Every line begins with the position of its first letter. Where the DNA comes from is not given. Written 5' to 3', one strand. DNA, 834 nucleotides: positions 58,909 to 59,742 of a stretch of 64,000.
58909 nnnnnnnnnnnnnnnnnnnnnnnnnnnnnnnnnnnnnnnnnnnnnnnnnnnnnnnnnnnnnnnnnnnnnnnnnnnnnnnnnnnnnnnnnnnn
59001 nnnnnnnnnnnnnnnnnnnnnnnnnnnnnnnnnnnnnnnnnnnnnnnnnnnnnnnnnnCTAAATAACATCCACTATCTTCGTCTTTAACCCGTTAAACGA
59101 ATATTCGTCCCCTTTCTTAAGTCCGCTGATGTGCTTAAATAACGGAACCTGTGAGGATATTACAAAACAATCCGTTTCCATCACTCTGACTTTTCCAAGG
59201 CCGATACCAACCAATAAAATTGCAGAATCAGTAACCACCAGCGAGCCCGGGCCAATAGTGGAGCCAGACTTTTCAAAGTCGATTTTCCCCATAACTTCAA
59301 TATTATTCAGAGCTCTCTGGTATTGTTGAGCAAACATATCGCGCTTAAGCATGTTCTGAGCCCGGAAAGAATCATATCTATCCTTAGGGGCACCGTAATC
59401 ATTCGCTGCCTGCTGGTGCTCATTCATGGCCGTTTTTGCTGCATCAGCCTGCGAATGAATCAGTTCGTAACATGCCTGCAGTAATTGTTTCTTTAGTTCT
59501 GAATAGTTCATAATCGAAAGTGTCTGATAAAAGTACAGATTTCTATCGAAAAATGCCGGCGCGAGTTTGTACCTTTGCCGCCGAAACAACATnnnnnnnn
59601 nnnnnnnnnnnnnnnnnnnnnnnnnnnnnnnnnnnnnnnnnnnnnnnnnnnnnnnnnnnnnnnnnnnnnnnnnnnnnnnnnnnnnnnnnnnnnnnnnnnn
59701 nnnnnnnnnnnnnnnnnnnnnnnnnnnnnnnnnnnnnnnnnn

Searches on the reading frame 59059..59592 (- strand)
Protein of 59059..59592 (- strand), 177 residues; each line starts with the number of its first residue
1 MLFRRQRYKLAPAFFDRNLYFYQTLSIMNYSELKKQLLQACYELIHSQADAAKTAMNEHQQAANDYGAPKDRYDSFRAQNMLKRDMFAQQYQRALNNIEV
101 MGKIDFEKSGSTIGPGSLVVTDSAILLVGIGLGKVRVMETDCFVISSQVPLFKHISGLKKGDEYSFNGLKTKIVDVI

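Call 10: find_encoding_contigs(protein=window:59059-59592:-, flank=10000, max_places=10)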
Protein window:59059-59592:- (177 aa): 1 contig read that carries it; 1 place shown.
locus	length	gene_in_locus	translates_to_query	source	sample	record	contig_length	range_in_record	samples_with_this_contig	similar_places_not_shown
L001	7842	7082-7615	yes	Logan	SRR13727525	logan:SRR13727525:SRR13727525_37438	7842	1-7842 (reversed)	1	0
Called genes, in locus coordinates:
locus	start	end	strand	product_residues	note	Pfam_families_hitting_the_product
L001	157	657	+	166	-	-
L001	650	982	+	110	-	-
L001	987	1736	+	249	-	-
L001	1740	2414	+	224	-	PF01374:Glyco_hydro_46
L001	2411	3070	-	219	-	PF00730:HhH-GPD, PF00633:HHH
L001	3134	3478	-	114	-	PF00453:Ribosomal_L20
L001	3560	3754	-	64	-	PF01632:Ribosomal_L35p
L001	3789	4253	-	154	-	PF05198:IF3_N, PF00707:IF3_C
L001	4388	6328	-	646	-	PF02824:TGS, PF07973:tRNA_SAD, PF00587:tRNA-synt_2b, PF03129:HGTP_anticodon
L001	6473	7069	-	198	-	PF18955:DUF5698, PF10035:DUF2179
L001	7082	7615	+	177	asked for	-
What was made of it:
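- In this genome HhH-GPD sits next to rplT (L001, call 10) and the partner is the OmpA-family gene.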

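Call 24: find_homologous_proteins(query=window:59059-59592:-, max_evalue=0.00001)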
Query window:59059-59592:- (177 aa): 79 proteins with E <= 0.00001 among 120 candidates.
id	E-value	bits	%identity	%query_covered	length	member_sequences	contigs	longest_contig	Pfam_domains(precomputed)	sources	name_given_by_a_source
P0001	1.3e-111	388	100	100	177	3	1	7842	-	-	-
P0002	3.6e-62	227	68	85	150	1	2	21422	-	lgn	-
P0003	2.6e-42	163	55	84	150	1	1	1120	-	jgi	-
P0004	1.0e-40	157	54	81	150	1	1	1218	-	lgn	-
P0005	3.0e-34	136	46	84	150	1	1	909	-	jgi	jgi:hypothetical protein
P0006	3.7e-33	133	45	84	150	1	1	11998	-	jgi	jgi:hypothetical protein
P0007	7.4e-33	132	48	80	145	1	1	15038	-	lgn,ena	-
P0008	8.7e-33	132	45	84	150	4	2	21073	-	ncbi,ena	ncbi:MAG: hypothetical protein ACOYMF_11125 [Bacteroidales bacterium]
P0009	5.1e-32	129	46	84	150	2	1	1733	-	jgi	jgi:hypothetical protein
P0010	5.6e-32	129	45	84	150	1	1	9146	-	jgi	jgi:hypothetical protein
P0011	6.9e-32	129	44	84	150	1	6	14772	-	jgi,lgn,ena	-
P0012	7.2e-32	129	45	84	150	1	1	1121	-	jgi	jgi:hypothetical protein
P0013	1.1e-31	128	45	81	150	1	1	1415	-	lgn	-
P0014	1.4e-31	128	46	82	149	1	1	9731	-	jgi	-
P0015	2.5e-31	127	46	84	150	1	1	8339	-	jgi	jgi:hypothetical protein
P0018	2.8e-30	123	45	81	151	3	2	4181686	-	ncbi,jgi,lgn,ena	jgi:hypothetical protein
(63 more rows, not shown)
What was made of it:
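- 59059..59511 (-): Right flanking gene: conserved 150-aa protein with no Pfam domain. The 177-aa ORF probably starts at the internal ATG. Nearly all of the 79 homologues are 145-151 aa and cover about 80-85% of the 177-aa ORF (call 24).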

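Call 25: find_encoding_contigs(protein=P0002, flank=6000, max_places=3)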
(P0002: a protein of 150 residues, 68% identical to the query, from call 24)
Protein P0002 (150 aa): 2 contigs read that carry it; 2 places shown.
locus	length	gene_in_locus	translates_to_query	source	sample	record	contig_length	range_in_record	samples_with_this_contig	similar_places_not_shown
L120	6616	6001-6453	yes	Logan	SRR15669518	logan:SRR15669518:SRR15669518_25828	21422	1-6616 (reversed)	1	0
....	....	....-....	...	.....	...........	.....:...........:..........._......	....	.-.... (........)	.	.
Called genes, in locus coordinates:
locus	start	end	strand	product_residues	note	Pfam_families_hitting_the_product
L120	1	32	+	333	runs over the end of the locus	PF11751:PorP_SprF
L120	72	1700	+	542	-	PF03781:FGE-sulfatase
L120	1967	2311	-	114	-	PF00453:Ribosomal_L20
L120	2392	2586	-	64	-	PF01632:Ribosomal_L35p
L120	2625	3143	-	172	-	PF05198:IF3_N, PF00707:IF3_C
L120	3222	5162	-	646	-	PF02824:TGS, PF07973:tRNA_SAD, PF00587:tRNA-synt_2b, PF03129:HGTP_anticodon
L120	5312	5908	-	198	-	PF18955:DUF5698, PF10035:DUF2179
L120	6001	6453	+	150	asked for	-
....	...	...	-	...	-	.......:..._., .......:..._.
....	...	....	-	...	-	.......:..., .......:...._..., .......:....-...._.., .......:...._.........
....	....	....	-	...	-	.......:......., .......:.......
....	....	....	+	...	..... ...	-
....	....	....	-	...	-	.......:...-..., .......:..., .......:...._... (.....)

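Call 26: find_encoding_contigs(protein=P0018, flank=6000, max_places=2)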
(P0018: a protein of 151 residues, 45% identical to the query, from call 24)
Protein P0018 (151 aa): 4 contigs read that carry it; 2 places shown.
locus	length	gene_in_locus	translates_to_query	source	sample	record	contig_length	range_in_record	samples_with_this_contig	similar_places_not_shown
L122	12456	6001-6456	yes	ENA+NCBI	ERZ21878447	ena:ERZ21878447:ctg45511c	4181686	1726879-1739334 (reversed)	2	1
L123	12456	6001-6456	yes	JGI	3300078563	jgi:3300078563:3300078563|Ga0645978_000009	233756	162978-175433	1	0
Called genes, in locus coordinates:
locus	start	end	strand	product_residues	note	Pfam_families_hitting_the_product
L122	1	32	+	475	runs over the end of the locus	PF01938:TRAM (weak), PF05958:tRNA_U5-meth_tr, PF05175:MTS (weak), PF13847:Methyltransf_31, PF13649:Methyltransf_25 (faint)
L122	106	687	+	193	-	PF01184:Gpr1_Fun34_YaaH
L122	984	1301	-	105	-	PF13630:SdpI (weak)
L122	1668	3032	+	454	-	PF01225:Mur_ligase, PF08245:Mur_ligase_M, PF02875:Mur_ligase_C (weak)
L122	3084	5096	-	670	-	PF13432:TPR_16 (faint), PF07676:PD40, PF00691:OmpA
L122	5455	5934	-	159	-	PF00383:dCMP_cyt_deam_1, PF14437:MafB19-deam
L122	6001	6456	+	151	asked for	-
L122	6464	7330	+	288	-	PF02401:LYTB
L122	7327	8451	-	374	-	PF18962:Por_Secre_tail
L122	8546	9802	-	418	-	PF00009:GTP_EFTU (faint), PF13167:GTP-bdg_N, PF16360:GTP-bdg_M, PF01926:MMR_HSR1, PF02421:FeoB_N (weak)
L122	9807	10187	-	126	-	-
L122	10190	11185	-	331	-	PF00579:tRNA-synt_1b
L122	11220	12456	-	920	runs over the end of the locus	PF00515:TPR_1 (faint), PF07719:TPR_2 (faint), PF13424:TPR_12 (weak), PF13181:TPR_8 (weak), PF13424:TPR_12 (weak), PF00512:HisKA, PF02518:HATPase_c, PF00072:Response_reg, +3 more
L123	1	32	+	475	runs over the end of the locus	PF01938:TRAM (weak), PF05958:tRNA_U5-meth_tr, PF05175:MTS (weak), PF13847:Methyltransf_31, PF13649:Methyltransf_25 (faint)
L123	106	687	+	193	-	PF01184:Gpr1_Fun34_YaaH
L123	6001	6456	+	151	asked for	-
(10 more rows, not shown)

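Call 58: search_protein_families(library=pfam, proteins=[window:59059-59592:-], max_evalue=1)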
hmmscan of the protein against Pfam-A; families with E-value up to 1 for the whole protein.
window:59059-59592:- (177 aa): 3 families
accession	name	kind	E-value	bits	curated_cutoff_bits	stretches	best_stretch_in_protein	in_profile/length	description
PF01024.24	Colicin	-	0.048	13.9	23.4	1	31-103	34-106/185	Colicin pore forming domain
PF09361.15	Phasin_2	-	0.056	14.1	24.9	1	31-101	15-85/100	Phasin protein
PF20741.3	GKRP-like_C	-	0.12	13.4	27.7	1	15-64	15-64/100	C-terminal lid domain of glucokinase regulatory protein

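Call 59: find_encoding_contigs(protein=P0007, flank=2500, max_places=2)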
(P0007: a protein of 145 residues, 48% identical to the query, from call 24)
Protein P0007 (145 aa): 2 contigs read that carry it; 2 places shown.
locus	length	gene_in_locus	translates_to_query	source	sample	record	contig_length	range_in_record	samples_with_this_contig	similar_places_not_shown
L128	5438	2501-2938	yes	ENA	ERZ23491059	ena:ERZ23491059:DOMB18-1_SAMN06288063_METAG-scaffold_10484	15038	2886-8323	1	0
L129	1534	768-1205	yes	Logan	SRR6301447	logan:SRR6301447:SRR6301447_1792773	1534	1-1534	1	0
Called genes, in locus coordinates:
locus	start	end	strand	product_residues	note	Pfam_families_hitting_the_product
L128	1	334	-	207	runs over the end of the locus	PF01522:Polysacc_deac_1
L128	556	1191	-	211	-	PF00578:AhpC-TSA, PF08534:Redoxin, PF10417:1-cysPrx_C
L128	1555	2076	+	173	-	-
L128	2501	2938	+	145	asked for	-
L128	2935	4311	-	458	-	PF03448:MgtE_N, PF14841:FliG_M (faint), PF00571:CBS, PF01769:MgtE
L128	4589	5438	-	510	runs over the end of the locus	PF02321:OEP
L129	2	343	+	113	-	?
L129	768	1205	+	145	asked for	-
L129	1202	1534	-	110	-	?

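Call 60: find_encoding_contigs(protein=P0008, flank=2500, max_places=2)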
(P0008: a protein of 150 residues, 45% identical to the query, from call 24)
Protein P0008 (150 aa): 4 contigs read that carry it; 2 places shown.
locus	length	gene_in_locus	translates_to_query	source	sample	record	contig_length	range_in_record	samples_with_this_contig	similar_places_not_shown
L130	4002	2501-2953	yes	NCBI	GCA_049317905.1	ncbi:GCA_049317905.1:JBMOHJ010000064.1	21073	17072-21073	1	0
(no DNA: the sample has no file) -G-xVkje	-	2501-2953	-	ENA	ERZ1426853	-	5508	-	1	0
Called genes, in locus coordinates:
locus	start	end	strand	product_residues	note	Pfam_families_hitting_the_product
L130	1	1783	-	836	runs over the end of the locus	PF04023:FeoA, PF00009:GTP_EFTU (faint), PF02421:FeoB_N, PF01926:MMR_HSR1, PF17910:FeoB_Cyto, PF07670:Gate, PF07664:FeoB_C, PF07670:Gate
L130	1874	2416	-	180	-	PF16702:DUF5063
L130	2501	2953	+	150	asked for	-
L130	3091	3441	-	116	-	-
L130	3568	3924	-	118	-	PF01245:Ribosomal_L19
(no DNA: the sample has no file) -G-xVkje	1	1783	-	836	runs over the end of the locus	PF04023:FeoA, PF00009:GTP_EFTU (faint), PF02421:FeoB_N, PF01926:MMR_HSR1, PF17910:FeoB_Cyto, PF07670:Gate, PF07664:FeoB_C, PF07670:Gate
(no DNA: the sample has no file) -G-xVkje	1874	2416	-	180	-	PF16702:DUF5063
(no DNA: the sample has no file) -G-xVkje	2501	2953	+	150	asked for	-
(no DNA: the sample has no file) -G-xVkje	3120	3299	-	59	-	-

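Call 61: find_encoding_contigs(protein=P0006, flank=2500, max_places=2)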
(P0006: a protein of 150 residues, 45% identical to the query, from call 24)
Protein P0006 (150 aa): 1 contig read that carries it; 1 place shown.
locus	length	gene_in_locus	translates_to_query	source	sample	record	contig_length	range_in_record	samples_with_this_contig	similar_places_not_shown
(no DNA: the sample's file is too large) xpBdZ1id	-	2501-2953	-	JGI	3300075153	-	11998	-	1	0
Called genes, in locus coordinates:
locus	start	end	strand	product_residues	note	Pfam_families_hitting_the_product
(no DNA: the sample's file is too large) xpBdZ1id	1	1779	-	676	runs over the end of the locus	?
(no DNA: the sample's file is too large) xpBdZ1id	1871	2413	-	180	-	PF16702:DUF5063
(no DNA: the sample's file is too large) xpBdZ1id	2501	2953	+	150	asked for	-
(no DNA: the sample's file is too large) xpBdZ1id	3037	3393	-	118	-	PF01245:Ribosomal_L19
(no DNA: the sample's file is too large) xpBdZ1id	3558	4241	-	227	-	PF01746:tRNA_m1G_MT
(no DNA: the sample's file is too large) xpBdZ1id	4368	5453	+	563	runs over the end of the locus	PF00082:Peptidase_S8, PF18962:Por_Secre_tail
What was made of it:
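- Homologues at about 45-48% identity have 3' gaps of -4 to 138 bp with different neighbours (calls 26, 59-61).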
